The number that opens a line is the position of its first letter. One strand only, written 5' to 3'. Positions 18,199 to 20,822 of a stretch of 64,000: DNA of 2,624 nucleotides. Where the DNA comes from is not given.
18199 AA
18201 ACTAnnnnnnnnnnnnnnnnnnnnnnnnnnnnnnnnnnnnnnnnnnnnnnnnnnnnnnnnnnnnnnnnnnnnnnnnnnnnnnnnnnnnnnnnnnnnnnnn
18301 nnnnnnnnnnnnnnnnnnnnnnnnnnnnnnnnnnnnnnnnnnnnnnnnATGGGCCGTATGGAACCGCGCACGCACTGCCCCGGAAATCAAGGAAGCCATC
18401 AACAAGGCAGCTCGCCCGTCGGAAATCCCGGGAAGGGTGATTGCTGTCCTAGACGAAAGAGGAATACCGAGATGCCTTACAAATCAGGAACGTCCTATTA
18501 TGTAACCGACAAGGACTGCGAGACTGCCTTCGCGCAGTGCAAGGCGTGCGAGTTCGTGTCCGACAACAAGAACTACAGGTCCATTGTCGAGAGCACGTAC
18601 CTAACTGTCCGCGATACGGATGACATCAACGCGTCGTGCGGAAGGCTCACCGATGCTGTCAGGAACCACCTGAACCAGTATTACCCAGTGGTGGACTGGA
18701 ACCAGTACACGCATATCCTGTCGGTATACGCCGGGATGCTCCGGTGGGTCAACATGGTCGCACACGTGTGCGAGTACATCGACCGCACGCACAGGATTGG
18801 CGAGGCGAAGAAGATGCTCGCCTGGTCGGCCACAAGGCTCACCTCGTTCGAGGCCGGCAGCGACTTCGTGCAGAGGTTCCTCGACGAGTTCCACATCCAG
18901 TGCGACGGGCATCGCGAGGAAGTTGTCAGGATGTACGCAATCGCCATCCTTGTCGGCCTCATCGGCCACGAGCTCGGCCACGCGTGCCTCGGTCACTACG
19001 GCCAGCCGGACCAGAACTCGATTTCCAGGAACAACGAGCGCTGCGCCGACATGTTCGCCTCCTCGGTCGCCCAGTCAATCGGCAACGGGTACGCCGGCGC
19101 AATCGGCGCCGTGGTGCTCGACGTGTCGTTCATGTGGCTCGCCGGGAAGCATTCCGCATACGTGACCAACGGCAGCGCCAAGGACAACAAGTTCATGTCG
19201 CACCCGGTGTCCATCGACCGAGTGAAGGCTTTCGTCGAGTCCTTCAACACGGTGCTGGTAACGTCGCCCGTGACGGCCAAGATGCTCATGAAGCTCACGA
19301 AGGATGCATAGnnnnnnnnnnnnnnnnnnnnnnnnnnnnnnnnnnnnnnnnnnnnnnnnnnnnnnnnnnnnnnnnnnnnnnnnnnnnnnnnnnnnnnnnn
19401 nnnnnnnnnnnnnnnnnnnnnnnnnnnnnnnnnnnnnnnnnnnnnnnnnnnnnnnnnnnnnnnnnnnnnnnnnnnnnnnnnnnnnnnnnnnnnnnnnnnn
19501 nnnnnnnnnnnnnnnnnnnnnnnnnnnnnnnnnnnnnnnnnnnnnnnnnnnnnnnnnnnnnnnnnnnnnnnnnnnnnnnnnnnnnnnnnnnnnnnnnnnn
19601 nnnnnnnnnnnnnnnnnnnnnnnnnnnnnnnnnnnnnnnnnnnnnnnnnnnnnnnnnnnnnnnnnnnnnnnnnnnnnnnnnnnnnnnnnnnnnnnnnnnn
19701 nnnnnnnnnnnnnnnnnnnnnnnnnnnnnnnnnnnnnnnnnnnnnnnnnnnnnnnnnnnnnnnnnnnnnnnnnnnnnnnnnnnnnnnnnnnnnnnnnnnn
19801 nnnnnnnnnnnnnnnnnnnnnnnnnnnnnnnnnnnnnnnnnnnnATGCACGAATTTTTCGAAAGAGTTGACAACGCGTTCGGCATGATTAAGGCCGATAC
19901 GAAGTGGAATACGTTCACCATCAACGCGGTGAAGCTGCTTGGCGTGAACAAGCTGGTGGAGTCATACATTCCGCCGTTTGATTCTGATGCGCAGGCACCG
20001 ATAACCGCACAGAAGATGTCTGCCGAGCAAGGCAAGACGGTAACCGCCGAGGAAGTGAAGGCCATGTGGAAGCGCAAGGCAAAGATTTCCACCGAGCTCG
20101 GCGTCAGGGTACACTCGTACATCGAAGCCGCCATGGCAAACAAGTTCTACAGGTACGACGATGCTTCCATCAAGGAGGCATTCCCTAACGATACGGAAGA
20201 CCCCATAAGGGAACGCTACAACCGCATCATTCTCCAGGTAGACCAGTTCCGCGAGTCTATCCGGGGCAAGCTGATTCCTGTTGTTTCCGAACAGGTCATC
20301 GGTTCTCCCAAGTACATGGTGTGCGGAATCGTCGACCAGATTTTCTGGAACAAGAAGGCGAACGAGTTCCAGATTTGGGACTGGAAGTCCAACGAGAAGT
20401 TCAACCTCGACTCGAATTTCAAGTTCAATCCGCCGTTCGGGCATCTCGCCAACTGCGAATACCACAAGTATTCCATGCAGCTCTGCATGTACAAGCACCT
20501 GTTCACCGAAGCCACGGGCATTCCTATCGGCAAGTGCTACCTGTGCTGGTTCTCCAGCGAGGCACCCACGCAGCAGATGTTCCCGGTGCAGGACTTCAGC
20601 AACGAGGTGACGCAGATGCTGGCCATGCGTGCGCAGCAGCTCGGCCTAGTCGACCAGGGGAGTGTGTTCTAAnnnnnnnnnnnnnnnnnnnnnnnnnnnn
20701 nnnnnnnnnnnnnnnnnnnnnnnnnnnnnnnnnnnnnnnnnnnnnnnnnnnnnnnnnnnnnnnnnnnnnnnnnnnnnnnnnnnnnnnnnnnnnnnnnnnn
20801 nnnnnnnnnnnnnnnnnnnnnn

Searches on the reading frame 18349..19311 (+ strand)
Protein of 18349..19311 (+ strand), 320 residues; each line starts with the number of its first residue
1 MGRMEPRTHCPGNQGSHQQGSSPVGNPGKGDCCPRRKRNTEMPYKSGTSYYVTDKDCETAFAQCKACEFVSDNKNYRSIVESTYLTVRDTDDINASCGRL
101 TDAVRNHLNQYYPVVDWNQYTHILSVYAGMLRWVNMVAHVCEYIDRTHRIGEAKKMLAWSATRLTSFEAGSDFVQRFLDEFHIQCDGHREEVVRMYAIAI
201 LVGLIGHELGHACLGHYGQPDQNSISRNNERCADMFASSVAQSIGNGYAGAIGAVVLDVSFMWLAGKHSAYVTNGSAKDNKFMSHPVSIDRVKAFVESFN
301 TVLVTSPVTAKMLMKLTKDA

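Call 18: search_protein_families(library=pfam, proteins=[window:18349-19311:+], max_evalue=0.01)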
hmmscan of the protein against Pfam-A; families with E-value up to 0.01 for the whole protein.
window:18349-19311:+ (320 aa): 1 family
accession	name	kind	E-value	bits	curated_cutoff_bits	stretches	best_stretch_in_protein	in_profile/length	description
PF01435.24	Peptidase_M48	-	0.00012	22.4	20.3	0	222-295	132-182/186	Peptidase family M48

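Call 42: search_protein_families(library=phrogs, proteins=[window:18349-19311:+], max_evalue=0.01)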
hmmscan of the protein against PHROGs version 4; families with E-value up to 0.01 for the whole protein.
window:18349-19311:+ (320 aa): 1 family
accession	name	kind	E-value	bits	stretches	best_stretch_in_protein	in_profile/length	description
phrog_2439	-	transcription regulation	0.00092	19.2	1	205-239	201-237/367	transcriptional regulator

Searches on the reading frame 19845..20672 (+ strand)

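Call 18: search_protein_families(library=pfam, proteins=[window:19845-20672:+], max_evalue=0.01)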
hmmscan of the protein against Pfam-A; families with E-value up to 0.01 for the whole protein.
window:19845-20672:+ (275 aa): 1 family
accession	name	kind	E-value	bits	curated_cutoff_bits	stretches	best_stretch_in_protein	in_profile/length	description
PF12705.13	PDDEXK_1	-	0.0058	17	22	1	84-235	36-189/247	PD-(D/E)XK nuclease superfamily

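Call 42: search_protein_families(library=phrogs, proteins=[window:19845-20672:+], max_evalue=0.01)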
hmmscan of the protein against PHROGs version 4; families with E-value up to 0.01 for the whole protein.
window:19845-20672:+ (275 aa): 1 family
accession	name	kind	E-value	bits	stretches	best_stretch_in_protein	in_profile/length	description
phrog_298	-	DNA, RNA and nucleotide metabolism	7.8e-20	72.4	1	61-264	83-255/293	exonuclease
